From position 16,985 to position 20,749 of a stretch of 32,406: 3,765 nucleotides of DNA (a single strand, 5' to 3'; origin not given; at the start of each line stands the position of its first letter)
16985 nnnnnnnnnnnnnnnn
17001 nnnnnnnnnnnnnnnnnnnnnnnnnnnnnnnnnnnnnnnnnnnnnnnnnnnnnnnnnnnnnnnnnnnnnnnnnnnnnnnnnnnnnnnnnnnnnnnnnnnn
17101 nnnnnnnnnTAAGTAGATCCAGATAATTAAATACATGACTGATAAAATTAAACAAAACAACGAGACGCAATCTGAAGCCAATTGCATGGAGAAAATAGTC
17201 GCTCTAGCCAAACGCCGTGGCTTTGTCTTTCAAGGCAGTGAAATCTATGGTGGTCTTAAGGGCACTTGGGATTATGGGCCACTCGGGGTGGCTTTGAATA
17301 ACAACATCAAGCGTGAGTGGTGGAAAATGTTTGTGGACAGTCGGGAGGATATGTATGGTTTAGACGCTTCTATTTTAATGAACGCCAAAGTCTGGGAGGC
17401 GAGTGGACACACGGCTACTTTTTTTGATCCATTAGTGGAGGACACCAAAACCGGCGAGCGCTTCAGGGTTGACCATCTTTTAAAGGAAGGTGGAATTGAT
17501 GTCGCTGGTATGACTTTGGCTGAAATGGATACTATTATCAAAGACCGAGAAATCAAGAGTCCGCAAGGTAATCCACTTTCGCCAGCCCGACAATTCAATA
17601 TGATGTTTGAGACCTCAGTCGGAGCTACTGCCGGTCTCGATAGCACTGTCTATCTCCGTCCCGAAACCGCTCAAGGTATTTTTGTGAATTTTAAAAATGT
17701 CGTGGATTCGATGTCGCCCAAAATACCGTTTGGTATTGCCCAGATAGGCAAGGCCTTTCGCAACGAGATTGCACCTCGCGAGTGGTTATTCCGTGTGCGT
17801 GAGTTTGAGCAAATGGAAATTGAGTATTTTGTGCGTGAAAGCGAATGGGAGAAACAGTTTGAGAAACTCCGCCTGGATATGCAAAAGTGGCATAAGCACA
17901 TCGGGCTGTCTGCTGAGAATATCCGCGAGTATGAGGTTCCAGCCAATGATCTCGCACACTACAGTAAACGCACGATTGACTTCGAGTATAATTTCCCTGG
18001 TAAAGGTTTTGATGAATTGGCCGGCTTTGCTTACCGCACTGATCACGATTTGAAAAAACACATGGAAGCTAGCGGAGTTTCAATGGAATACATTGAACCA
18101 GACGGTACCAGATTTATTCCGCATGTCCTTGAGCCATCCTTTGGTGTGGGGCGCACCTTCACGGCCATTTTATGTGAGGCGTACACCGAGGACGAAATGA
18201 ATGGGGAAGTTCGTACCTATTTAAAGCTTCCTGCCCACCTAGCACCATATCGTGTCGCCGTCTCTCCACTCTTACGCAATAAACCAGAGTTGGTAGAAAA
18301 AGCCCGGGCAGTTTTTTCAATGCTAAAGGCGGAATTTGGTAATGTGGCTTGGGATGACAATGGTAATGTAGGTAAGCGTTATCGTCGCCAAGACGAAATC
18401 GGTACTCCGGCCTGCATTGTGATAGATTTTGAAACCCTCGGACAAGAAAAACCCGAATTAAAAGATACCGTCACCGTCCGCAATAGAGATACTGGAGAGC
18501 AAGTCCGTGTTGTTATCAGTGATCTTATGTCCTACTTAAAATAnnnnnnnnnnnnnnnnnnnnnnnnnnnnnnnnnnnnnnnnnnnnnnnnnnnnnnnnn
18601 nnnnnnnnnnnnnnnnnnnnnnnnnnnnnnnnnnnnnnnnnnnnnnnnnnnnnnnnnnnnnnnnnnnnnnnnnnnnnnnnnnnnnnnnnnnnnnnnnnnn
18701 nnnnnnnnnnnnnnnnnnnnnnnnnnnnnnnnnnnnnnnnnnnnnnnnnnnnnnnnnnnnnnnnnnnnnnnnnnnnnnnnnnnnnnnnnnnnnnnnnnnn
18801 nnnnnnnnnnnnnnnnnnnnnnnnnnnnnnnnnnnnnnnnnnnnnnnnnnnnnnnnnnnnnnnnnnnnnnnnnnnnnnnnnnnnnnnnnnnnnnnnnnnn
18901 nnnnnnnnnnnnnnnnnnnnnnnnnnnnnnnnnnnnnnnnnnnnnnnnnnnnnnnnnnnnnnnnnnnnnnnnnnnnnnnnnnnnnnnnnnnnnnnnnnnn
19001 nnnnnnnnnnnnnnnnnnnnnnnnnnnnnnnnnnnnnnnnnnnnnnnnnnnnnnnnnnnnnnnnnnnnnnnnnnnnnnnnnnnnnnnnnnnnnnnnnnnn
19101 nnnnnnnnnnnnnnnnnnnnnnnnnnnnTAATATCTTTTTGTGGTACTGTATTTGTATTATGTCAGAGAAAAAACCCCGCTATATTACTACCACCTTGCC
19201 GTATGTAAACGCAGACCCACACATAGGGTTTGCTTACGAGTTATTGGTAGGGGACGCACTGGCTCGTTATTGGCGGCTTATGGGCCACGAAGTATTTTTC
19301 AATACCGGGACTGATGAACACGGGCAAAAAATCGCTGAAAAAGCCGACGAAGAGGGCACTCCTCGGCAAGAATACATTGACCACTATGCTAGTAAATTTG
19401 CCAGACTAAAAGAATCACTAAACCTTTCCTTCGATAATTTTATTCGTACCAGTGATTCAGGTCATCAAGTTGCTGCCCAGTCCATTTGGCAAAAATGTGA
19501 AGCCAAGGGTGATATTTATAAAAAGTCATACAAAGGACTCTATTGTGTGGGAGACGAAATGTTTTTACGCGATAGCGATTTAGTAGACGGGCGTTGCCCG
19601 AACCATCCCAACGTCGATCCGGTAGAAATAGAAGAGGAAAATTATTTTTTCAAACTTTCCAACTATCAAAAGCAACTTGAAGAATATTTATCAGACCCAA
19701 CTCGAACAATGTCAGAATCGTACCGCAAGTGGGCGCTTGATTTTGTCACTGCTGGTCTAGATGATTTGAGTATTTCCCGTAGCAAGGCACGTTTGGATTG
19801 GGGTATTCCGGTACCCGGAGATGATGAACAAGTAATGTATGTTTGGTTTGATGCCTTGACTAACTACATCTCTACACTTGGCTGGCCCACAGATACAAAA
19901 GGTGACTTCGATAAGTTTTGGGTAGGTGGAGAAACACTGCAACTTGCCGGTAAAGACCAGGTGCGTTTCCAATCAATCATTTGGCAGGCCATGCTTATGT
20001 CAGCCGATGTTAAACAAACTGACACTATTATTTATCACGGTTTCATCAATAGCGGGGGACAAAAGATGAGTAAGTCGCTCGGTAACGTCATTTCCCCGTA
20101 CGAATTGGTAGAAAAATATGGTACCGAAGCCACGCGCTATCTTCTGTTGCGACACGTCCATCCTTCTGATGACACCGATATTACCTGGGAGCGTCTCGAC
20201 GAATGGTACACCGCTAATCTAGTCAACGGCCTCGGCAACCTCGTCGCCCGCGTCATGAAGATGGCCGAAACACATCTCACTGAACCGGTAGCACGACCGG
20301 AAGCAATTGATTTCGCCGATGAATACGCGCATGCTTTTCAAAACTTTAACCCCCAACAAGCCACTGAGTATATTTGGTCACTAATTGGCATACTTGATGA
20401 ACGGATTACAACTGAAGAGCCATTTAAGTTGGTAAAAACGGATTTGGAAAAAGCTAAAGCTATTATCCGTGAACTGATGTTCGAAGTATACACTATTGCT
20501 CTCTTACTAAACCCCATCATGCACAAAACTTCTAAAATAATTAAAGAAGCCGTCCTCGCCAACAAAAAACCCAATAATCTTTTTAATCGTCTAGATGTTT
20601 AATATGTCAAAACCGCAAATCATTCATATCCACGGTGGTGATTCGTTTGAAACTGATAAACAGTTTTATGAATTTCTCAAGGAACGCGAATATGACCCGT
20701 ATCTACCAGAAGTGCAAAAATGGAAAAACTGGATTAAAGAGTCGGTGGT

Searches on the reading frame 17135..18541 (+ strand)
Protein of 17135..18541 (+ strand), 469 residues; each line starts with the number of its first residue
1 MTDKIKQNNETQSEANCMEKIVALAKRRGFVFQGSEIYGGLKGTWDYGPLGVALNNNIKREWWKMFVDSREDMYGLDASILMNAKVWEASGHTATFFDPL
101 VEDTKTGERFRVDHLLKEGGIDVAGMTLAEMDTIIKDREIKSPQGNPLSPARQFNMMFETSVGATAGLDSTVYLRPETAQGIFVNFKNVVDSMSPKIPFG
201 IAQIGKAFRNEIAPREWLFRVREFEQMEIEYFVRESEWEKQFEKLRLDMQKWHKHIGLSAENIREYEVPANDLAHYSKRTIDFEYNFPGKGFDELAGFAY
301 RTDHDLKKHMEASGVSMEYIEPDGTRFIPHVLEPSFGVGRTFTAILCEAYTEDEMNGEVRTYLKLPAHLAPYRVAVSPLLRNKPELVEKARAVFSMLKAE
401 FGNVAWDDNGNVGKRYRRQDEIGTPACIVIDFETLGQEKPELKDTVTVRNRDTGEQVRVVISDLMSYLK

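Call 19: search_protein_families(library=pfam, proteins=[window:17135-18541:+], max_evalue=0.001)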
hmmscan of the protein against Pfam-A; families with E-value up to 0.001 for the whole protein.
window:17135-18541:+ (469 aa): 2 families
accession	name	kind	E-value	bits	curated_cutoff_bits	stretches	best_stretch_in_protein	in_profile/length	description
PF03129.25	HGTP_anticodon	-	1.2e-16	61.1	21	1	374-469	2-92/94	Anticodon binding domain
PF00587.30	tRNA-synt_2b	-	8.1e-15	55.8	29.3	1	170-346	9-176/179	tRNA synthetase class II core domain (G, H, P, S and T)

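Call 99: search_protein_families(library=ncbifam, proteins=[window:17135-18541:+], max_evalue=0.001)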
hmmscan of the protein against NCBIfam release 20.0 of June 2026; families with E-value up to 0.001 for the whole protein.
window:17135-18541:+ (469 aa): 11 families
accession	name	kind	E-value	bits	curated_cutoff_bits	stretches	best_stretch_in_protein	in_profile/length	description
NF003211.1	PRK04173.1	equivalog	2.1e-174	580.7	312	1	18-468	1-454/454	glycine--tRNA ligase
TIGR00389.1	glyS_dimeric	equivalog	1.1e-144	483.2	243.3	3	18-245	3-231/565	glycine--tRNA ligase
NF011484.0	PRK14894.1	equivalog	3.3e-137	457.9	1050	2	15-353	3-336/539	glycine--tRNA ligase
NF008979.1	PRK12325.1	exception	3.4e-12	46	550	1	334-468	313-436/437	proline--tRNA ligase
NF006625.0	PRK09194.1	equivalog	2.7e-11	43.1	558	1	337-468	441-558/559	proline--tRNA ligase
TIGR00409.1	proS_fam_II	equivalog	1.2e-10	40.9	306.7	1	337-445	447-548/568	proline--tRNA ligase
TIGR00408.1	proS_fam_I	equivalog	4e-08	32.6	437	1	165-467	93-376/475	proline--tRNA ligase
TIGR00418.1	thrS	equivalog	4e-08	32.6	383.65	0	316-466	427-559/565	threonine--tRNA ligase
NF003068.0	PRK03991.1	equivalog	6.3e-06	24.8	484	1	316-468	446-588/613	threonine--tRNA ligase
TIGR00442.1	hisS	equivalog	0.00015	20.9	286.75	0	171-275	72-164/406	histidine--tRNA ligase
TIGR00414.1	serS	equivalog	0.00026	20.1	301.65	1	201-360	255-409/418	serine--tRNA ligase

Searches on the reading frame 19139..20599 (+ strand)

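Call 19: search_protein_families(library=pfam, proteins=[window:19139-20599:+], max_evalue=0.001)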
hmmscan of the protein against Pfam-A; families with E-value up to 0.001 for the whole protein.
window:19139-20599:+ (487 aa): 4 families
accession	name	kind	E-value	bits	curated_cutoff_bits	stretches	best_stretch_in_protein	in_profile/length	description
PF09334.17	tRNA-synt_1g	-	2.8e-103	346.2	20.1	2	164-373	179-391/391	tRNA synthetases class I (M)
PF00133.28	tRNA-synt_1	-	5.2e-30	105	22.7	2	229-341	295-406/414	tRNA synthetases class I (I, L, M and V)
PF01406.26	tRNA-synt_1e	-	3.1e-13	50.2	27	2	289-339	233-283/301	tRNA synthetases class I (C) catalytic domain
PF01921.24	tRNA-synt_1f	-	2.2e-06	27.3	27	1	289-352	262-324/360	tRNA synthetases class I (K)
